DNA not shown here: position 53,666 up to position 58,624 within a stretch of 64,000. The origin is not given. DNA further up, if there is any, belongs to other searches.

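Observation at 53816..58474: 1552-aa fusion of an adenylate-forming (ANL) domain, a ~900-aa uncharacterised core and a C-terminal GNAT acetyltransferase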

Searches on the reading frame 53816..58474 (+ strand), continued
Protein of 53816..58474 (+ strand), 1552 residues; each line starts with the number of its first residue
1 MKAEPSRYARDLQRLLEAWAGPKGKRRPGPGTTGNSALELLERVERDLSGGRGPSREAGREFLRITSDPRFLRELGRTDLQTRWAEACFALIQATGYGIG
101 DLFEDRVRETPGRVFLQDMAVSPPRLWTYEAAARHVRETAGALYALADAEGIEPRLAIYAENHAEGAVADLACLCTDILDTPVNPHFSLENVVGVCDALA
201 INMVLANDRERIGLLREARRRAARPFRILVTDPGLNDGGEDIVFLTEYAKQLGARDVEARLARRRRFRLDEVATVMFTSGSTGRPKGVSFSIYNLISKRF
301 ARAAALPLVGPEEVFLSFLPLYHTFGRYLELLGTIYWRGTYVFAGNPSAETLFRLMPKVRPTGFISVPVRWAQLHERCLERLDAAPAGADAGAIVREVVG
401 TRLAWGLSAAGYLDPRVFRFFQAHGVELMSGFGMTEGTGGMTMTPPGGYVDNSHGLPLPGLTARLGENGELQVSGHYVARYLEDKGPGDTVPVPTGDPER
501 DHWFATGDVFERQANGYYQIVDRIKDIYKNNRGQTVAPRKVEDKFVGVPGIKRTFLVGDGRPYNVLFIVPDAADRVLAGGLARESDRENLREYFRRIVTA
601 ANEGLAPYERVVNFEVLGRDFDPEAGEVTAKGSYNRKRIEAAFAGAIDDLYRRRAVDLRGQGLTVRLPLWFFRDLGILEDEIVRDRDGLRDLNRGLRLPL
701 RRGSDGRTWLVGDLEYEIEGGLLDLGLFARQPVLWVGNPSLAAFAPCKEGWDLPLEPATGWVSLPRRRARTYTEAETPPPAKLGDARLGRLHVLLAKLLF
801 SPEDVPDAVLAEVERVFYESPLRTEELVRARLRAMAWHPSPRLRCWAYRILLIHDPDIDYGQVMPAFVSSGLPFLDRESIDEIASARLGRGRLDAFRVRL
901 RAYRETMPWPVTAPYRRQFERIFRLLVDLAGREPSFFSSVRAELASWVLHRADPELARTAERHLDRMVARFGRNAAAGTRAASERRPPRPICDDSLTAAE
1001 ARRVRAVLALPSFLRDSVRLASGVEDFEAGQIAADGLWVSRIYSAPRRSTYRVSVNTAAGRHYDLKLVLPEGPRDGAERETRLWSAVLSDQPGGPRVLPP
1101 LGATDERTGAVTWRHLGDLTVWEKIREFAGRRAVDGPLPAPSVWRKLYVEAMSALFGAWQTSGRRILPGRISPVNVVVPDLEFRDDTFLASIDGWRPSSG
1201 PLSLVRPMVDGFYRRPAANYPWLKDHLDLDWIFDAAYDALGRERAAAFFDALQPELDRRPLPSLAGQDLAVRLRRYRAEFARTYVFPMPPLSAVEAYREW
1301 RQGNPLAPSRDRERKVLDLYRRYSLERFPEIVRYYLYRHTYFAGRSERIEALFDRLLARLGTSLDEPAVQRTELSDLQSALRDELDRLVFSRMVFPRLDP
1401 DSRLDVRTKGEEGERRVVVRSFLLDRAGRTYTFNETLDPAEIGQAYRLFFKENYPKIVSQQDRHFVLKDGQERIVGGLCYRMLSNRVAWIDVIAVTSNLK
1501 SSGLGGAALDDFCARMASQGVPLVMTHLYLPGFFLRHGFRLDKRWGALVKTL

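Call 26: find_encoding_contigs(protein=P0094, flank=8000, max_places=2)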
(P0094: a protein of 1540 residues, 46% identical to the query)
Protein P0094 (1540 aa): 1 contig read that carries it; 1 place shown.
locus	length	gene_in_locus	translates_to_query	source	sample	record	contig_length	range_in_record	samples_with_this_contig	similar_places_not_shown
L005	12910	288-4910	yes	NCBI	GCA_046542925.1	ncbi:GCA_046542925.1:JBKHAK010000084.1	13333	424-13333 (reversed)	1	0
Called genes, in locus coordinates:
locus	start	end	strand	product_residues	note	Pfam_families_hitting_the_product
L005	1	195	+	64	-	?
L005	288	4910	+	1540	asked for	PF00501:AMP-binding, PF23562:AMP-binding_C_3, PF13508:Acetyltransf_7 (weak)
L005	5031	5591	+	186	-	PF04542:Sigma70_r2, PF08281:Sigma70_r4_2, PF04545:Sigma70_r4 (weak)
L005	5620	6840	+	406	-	-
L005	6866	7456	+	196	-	-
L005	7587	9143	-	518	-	PF00675:Peptidase_M16, PF05193:Peptidase_M16_C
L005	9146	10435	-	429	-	PF00675:Peptidase_M16, PF05193:Peptidase_M16_C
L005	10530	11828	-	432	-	PF00999:Na_H_Exchanger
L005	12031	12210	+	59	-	PF00471:Ribosomal_L33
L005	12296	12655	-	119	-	-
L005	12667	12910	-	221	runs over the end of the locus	PF00072:Response_reg, PF00486:Trans_reg_C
